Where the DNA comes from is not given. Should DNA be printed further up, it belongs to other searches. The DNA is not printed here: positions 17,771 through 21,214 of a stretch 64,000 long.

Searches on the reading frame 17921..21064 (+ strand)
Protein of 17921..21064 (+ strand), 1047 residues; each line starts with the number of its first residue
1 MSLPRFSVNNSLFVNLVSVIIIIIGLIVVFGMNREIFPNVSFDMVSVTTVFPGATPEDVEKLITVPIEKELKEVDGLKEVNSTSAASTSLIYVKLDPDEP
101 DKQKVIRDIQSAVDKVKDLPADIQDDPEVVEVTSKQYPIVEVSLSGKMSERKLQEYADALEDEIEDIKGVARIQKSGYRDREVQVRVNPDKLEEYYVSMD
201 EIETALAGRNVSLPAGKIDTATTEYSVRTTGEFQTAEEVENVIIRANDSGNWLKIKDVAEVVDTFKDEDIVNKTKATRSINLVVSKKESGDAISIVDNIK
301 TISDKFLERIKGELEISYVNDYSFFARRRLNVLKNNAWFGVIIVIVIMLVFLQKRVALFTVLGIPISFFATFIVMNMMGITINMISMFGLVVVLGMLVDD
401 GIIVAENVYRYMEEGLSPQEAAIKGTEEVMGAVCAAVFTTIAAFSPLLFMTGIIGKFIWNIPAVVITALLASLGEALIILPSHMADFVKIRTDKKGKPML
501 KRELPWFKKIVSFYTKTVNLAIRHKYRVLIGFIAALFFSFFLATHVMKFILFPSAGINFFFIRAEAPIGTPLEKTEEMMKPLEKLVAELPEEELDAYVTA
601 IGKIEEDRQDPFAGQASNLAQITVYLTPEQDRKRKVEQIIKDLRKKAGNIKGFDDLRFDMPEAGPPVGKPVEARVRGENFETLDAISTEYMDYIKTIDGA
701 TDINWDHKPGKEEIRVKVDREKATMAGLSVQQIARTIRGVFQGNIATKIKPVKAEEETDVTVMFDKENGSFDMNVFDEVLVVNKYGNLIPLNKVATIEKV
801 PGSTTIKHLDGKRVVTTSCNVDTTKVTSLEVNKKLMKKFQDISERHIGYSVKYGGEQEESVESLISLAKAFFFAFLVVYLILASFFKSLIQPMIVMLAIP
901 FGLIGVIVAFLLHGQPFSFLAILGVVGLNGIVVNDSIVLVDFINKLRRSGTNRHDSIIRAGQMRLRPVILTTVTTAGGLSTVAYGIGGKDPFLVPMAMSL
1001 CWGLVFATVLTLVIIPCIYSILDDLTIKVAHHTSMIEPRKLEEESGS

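Call 14: search_protein_families(library=pfam, proteins=[window:17921-21064:+], max_evalue=0.001)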
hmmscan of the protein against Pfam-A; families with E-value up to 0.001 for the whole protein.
window:17921-21064:+ (1047 aa): 2 families
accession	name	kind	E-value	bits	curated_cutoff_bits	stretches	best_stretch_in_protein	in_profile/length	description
PF00873.25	ACR_tran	-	9.4e-195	649.7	28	1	5-1022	3-1020/1021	AcrB/AcrD/AcrF family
PF02355.23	SecD_SecF_C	-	0.00018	21.4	20.5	1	867-1014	33-178/189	Protein export membrane protein SecD/SecF, C-terminal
